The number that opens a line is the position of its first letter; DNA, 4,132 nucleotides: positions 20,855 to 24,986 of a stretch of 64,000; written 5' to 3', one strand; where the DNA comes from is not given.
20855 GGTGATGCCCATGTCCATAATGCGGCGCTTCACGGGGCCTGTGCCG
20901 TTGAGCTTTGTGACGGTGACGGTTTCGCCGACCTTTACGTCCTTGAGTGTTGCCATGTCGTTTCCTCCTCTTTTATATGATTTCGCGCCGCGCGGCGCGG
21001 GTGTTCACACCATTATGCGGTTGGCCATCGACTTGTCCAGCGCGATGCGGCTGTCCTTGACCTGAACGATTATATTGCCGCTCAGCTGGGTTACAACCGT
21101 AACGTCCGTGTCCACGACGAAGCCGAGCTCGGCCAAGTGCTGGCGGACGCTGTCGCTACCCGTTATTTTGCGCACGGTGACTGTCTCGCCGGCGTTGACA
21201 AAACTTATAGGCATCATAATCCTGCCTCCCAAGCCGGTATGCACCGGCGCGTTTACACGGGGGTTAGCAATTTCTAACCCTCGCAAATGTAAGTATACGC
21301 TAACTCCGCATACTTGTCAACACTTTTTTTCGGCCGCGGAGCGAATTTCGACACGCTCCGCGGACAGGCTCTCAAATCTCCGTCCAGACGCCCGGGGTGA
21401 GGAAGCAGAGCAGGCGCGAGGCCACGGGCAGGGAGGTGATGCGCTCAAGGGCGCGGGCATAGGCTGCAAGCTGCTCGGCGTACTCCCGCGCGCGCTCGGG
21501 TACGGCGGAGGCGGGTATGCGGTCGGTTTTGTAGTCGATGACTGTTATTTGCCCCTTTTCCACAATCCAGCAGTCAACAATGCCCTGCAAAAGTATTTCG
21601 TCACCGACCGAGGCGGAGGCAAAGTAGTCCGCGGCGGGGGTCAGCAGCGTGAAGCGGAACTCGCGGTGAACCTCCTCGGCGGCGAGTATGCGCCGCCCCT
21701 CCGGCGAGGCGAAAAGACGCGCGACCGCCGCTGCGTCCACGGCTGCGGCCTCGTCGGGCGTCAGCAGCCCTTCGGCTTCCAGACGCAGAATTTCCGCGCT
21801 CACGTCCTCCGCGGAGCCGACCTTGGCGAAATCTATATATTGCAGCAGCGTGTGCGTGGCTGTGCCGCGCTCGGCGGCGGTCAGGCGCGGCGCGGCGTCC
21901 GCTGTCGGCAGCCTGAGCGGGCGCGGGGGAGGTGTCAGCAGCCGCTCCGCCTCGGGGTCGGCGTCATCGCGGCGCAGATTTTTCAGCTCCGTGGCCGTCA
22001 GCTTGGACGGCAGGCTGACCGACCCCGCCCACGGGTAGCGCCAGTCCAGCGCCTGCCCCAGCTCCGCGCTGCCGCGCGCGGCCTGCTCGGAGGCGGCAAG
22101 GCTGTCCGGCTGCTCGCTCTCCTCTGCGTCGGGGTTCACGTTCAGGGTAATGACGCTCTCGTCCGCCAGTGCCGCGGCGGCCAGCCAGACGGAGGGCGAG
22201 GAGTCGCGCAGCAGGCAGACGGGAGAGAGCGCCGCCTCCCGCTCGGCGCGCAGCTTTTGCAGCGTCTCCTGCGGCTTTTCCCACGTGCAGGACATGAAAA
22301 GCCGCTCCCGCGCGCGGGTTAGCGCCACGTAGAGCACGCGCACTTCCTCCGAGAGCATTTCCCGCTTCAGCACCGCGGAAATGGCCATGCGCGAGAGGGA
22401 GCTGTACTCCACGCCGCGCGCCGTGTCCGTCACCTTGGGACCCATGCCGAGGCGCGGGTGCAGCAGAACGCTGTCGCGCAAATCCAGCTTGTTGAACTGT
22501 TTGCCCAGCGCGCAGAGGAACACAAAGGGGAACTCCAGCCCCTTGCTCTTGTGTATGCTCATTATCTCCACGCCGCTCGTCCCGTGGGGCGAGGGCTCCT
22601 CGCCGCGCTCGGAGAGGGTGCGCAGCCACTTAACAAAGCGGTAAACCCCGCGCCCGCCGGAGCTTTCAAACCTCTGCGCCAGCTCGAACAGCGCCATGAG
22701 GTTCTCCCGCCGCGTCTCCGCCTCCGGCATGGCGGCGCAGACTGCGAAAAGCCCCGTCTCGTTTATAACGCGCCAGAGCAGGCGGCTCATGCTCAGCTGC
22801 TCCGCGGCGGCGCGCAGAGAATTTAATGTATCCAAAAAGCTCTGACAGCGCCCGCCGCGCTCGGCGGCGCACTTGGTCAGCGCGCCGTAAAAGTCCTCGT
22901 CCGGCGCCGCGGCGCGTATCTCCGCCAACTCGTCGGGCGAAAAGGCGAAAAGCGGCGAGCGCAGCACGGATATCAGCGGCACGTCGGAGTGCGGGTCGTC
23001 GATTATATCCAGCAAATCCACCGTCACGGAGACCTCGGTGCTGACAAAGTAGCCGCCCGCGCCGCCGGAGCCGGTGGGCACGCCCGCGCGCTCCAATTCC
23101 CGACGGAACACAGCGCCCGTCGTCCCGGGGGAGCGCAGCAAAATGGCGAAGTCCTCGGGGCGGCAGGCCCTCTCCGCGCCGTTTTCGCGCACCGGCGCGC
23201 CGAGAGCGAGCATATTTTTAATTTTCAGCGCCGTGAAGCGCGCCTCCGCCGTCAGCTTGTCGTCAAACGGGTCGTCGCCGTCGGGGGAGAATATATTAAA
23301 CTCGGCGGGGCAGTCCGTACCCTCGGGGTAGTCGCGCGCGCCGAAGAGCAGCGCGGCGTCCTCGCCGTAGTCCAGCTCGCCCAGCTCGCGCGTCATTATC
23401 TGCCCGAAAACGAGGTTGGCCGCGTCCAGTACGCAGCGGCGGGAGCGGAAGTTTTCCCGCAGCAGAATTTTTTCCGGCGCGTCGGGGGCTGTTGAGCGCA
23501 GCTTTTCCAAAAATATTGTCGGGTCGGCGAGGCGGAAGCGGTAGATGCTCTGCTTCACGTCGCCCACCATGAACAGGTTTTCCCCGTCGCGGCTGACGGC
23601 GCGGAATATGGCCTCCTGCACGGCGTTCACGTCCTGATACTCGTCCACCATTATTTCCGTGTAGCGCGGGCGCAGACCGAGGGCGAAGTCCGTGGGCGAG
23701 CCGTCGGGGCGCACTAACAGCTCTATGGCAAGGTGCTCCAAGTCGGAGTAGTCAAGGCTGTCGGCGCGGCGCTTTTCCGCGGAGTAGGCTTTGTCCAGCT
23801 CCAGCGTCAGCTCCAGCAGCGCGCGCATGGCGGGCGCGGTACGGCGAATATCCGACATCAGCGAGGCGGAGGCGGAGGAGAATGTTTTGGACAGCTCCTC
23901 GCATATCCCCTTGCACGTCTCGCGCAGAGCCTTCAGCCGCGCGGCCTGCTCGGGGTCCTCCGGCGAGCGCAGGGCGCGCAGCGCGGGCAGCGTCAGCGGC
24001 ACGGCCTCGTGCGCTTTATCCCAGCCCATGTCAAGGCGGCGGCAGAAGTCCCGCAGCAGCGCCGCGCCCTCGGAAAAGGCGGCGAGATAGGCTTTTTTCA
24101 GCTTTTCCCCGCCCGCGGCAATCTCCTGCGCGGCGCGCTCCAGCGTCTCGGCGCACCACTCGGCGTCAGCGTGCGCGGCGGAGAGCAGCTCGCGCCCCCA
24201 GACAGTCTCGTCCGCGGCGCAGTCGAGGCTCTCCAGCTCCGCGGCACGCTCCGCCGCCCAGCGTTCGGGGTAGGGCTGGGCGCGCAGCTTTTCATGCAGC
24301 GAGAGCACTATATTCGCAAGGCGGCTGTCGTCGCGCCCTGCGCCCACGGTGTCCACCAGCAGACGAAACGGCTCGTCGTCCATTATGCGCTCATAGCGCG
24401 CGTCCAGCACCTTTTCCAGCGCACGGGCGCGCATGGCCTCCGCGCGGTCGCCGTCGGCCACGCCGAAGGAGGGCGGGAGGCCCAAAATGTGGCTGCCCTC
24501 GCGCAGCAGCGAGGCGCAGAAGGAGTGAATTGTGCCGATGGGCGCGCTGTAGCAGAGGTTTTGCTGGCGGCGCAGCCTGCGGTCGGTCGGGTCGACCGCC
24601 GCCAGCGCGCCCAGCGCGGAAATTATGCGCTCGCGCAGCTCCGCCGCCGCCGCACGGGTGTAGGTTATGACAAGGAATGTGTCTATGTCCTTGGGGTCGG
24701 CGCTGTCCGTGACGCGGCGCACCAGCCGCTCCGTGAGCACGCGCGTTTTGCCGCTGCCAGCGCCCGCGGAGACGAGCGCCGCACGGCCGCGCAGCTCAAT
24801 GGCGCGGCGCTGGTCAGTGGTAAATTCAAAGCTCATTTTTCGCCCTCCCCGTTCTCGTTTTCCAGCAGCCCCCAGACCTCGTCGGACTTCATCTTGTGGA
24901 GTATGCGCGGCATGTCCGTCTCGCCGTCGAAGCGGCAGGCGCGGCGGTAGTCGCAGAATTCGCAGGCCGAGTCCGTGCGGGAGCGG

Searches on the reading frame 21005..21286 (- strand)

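Call 10: search_protein_families(library=pfam, proteins=[window:21005-21286:-])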
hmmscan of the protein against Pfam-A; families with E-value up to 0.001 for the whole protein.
window:21005-21286:- (93 aa): 1 family
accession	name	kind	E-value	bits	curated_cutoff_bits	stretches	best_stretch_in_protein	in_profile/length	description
PF04023.20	FeoA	-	1.2e-17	64.2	23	1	25-93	1-72/74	FeoA domain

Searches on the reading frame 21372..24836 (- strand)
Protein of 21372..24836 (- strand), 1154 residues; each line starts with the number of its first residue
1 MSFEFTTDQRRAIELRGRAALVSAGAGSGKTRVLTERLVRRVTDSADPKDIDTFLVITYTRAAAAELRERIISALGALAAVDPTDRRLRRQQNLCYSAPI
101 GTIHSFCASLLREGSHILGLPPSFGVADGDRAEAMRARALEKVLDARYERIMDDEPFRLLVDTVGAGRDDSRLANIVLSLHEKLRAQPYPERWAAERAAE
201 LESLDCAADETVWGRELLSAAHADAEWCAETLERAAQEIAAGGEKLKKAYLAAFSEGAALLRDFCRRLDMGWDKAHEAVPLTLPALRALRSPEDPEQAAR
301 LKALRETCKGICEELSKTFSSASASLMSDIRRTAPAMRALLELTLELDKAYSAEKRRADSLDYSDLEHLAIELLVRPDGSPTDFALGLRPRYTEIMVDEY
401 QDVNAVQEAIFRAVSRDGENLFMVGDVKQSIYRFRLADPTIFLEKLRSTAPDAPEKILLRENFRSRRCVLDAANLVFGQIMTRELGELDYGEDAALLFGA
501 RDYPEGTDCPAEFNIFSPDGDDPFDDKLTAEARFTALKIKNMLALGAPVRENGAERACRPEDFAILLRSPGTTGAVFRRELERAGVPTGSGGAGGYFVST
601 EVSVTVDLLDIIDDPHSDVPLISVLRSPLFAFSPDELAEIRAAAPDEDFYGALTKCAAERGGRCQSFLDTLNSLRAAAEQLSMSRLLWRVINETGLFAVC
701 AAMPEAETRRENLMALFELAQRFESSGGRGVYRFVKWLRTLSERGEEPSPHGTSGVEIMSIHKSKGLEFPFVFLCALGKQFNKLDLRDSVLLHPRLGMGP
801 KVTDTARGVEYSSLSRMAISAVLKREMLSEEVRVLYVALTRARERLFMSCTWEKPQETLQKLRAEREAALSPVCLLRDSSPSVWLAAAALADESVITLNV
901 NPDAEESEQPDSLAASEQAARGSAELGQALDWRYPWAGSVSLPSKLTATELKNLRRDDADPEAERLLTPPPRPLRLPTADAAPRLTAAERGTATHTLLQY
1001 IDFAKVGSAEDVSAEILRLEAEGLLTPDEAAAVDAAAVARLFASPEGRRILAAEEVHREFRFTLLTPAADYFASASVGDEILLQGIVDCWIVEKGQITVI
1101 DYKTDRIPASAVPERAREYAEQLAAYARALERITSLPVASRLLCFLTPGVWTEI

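Call 10: search_protein_families(library=pfam, proteins=[window:21372-24836:-])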
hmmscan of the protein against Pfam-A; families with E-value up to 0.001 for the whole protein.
window:21372-24836:- (1154 aa): 6 families
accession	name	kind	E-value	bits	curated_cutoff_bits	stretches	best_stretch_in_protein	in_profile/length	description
PF00580.27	UvrD-helicase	-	6.2e-52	177.4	23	1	6-445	2-266/271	UvrD/REP helicase N-terminal domain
PF13361.12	UvrD_C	-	1.2e-22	81.3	25.6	1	457-851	1-348/350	UvrD-like helicase C-terminal domain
PF13245.12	AAA_19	-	1.1e-18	68.2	25.1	2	9-106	1-71/134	AAA domain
PF12705.13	PDDEXK_1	-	6.3e-11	43.1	22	1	974-1142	23-185/247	PD-(D/E)XK nuclease superfamily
PF13538.12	UvrD_C_2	-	5.7e-10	39.3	27.4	1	757-774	3-20/52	UvrD-like helicase C-terminal domain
PF13604.12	AAA_30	-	7.1e-06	26.3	27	0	8-71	5-66/191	AAA domain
